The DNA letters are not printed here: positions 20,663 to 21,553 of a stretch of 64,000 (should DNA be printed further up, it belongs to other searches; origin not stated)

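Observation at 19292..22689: Surface protein with a lamin-tail domain and four OB-fold-like repeats, but no nuclease domain, followed directly by a nucleoside phosphorylase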

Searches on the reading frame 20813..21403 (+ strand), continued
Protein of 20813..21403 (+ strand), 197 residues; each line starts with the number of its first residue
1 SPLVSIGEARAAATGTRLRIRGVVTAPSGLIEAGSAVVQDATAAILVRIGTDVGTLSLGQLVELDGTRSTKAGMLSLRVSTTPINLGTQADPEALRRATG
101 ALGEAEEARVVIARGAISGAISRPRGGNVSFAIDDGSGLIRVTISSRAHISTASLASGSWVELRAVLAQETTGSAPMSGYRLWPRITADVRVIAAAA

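Call 68: search_protein_families(library=pfam, proteins=[P0264, P0233, P0207, P0236, P0239, P0249, P0235, P0168], max_evalue=0.0001)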
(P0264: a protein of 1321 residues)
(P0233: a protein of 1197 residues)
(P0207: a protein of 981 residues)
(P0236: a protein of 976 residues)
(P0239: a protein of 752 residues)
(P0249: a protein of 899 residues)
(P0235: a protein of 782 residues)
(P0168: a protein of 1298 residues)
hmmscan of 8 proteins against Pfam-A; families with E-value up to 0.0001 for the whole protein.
P0264 (1321 aa): 4 families
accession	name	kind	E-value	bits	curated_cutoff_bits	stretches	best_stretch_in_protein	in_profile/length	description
PF18942.5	DUF5689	-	1.6e-40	139.7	28.6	4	31-206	19-216/217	Family of unknown function (DUF5689)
PF13091.12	PLDc_2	-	7.1e-29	100.8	27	2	922-1052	2-131/132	PLD-like domain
PF18962.6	Por_Secre_tail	-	1.6e-11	44.8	27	1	1248-1317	1-69/75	Secretion system C-terminal sorting domain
PF01336.31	tRNA_anti-codon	-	3.8e-08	33.6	27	0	38-97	1-68/75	OB-fold nucleic acid binding domain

P0233 (1197 aa): 7 families
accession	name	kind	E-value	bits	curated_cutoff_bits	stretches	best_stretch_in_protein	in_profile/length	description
PF17210.9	SdrD_B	-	1.8e-17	64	29.7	2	136-211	5-78/112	SdrD B-like domain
PF01336.31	tRNA_anti-codon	-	2.6e-15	56.5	27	0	644-693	31-75/75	OB-fold nucleic acid binding domain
PF13620.12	CarboxypepD_reg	-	7.5e-11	42.7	32.3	2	153-218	11-73/82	Carboxypeptidase regulatory-like domain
PF16100.11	RMI2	-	2e-08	34.5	29.4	0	1011-1063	43-100/132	RecQ-mediated genome instability protein 2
PF17802.7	SpaA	-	3.3e-08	34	23.1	0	55-112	16-75/91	Prealbumin-like fold domain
PF14686.12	fn3_3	-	2.9e-05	24.2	24.4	0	175-218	29-71/75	Polysaccharide lyase family 4, domain II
PF19135.5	DUF5818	-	7.6e-05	22.6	27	0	425-441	28-44/57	Protein of unknown function (DUF5818)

P0207 (981 aa): 1 family
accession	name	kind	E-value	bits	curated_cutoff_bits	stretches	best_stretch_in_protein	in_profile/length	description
PF01336.31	tRNA_anti-codon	-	5.1e-10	39.6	27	0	457-519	1-70/75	OB-fold nucleic acid binding domain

P0236 (976 aa): 2 families
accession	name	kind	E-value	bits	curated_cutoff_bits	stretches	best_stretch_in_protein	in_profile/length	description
PF01336.31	tRNA_anti-codon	-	2.5e-09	37.4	27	0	330-374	22-71/75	OB-fold nucleic acid binding domain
PF00932.25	LTD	-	7.1e-09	36.5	34.3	1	38-147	5-108/109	Lamin Tail Domain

P0239 (752 aa): 2 families
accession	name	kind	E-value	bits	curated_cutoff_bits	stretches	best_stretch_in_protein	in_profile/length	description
PF00932.25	LTD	-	2.7e-11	44.2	34.3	1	35-145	4-108/109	Lamin Tail Domain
PF01336.31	tRNA_anti-codon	-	4.1e-08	33.5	27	0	509-571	1-69/75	OB-fold nucleic acid binding domain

P0249 (899 aa): 1 family
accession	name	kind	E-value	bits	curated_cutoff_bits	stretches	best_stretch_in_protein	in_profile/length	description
PF01336.31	tRNA_anti-codon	-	1e-14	54.7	27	0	166-205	18-63/75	OB-fold nucleic acid binding domain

P0235 (782 aa): 1 family
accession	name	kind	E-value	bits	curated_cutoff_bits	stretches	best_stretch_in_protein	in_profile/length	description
PF00082.27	Peptidase_S8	-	9.7e-59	199.5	21.8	1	39-300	2-288/288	Subtilase family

P0168 (1298 aa): 2 families
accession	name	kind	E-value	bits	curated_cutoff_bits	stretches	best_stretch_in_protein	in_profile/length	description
PF01336.31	tRNA_anti-codon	-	2.1e-15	56.8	27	0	1133-1197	1-71/75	OB-fold nucleic acid binding domain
PF00932.25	LTD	-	2.2e-08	34.9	34.3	1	47-145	2-94/109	Lamin Tail Domain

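Call 74: find_encoding_contigs(protein=P0123, flank=6000, max_places=1)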
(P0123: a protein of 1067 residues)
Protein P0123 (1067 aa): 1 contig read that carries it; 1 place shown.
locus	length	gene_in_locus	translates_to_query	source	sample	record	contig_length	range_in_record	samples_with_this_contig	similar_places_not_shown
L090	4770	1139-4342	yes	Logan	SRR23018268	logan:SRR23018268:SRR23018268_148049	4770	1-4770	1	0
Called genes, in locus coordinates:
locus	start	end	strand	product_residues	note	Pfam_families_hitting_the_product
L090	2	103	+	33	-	?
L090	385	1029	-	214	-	-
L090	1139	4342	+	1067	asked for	PF00932:LTD, PF01336:tRNA_anti-codon (faint)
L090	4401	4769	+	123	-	?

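Call 75: find_encoding_contigs(protein=P0136, flank=6000, max_places=1)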
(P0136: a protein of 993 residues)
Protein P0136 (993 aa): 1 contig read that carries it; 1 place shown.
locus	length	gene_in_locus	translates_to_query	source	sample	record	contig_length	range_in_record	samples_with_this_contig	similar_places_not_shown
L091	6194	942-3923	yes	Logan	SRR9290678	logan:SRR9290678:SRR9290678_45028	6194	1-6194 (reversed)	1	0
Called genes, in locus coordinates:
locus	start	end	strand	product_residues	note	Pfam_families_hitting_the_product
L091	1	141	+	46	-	?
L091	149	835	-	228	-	-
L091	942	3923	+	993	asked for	PF00932:LTD, PF01336:tRNA_anti-codon (faint)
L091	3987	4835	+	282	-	PF01048:PNP_UDP_1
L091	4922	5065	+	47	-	PF18930:DUF5679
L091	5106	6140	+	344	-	PF00480:ROK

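Call 84: fold_search(model_id=the predicted structure, library=pdb)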
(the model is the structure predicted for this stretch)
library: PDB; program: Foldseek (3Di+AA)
matches with E <= 10: 1233; with E <= 0.001: 86
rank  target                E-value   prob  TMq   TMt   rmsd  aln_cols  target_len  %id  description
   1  5z7d_B                6.2e-06  1.00  0.35  0.18  13.9       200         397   10  p204HINab-dsDNA complex structure (released 2019-01-30)
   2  5z7d_C                9.6e-06  1.00  0.34  0.18  19.4       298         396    8  p204HINab-dsDNA complex structure (released 2019-01-30)
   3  8sh1_A                1.0e-05  1.00  0.38  0.27  12.6       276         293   10  Structure of human POT1 DNA binding domain bound to a 5'-phosphorylated junction of a telomeric double-stranded DNA du (released 2023-08-30)
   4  8oej_D                1.1e-05  1.00  0.31  0.22  15.7       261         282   14  Extended RPA-DNA nucleoprotein filament (released 2023-05-10)
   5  3u58_C                1.3e-05  1.00  0.39  0.37  14.1       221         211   12  Crystal Structure of the Tetrahymena telomerase processivity factor Teb1 AB (released 2011-12-28)
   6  5xix_B                1.5e-05  1.00  0.44  0.22   2.9       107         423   19  The canonical domain of human asparaginyl-tRNA synthetase (released 2018-05-02)
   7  8c5z_A                1.5e-05  1.00  0.33  0.21  12.9       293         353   13  RPA tetrameric supercomplex with AROD-OB-1 (released 2023-05-10)
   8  8tc9_B                2.3e-05  1.00  0.45  0.21   2.8       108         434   19  Human asparaginyl-tRNA synthetase bound to OSM-S-106 (released 2024-02-07)
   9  8aaj_A                2.4e-05  1.00  0.39  0.24  11.1       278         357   12  Crystal structure of the Pyrococcus abyssi RPA (apo form) (released 2023-05-03)
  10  8tc9_C                2.7e-05  1.00  0.45  0.21   2.9       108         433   19  Human asparaginyl-tRNA synthetase bound to OSM-S-106 (released 2024-02-07)
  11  8tc8_C                3.0e-05  1.00  0.45  0.21   2.8       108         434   19  Human asparaginyl-tRNA synthetase bound to adenosine 5'-sulfamate (released 2024-02-07)
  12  8tc9_A                3.5e-05  1.00  0.45  0.21   2.9       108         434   19  Human asparaginyl-tRNA synthetase bound to OSM-S-106 (released 2024-02-07)
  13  3u58_B                4.1e-05  1.00  0.35  0.33  14.3       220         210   13  Crystal Structure of the Tetrahymena telomerase processivity factor Teb1 AB (released 2011-12-28)
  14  5z7d_A                4.1e-05  1.00  0.35  0.19  21.2       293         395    9  p204HINab-dsDNA complex structure (released 2019-01-30)
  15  8tc7_D                4.3e-05  1.00  0.45  0.22   2.8       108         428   19  Human asparaginyl-tRNA synthetase, apo form (released 2024-02-07)
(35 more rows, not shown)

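Call 91: search_protein_families(library=ncbifam, proteins=[P0248], max_evalue=0.01)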
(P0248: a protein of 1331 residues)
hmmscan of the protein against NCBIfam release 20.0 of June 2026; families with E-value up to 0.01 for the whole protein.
P0248 (1331 aa): 8 families
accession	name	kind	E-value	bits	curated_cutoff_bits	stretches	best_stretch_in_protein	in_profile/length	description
NF033681.1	ExeM_NucH_DNase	subfamily_domain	1.5e-28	100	300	4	431-528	15-110/546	ExeM/NucH family extracellular endonuclease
TIGR04183.1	Por_Secre_tail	domain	1.8e-11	43.8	23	1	1256-1326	1-64/72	T9SS type A sorting domain-containing protein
NF052645.1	lipo_M949_1556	subfamily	4e-10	39.1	475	0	332-422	204-294/457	M949_1556 family lipoprotein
NF052323.1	T9SSA_dep_M6i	equivalog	9.9e-09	33.7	600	1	1257-1320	961-1024/1043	T9SS-dependent M6-like inactivated metalloprotease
NF010492.0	PRK13912.1-3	equivalog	1.8e-06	27.6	297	0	1093-1220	37-169/178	nuclease NucT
NF033674.1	stress_OB_fold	domain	1.9e-06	28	35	0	406-478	20-94/111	NirD/YgiW/YdeI family stress tolerance protein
NF038113.1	T9SSA_dep_M36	equivalog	9.1e-06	24.1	885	1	1247-1326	786-861/869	T9SS-dependent M36 family metallopeptidase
NF038319.1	DISARM_DrmC_I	equivalog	3.4e-05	23.5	133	0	925-1010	98-194/236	DISARM system phospholipase D-like protein DrmC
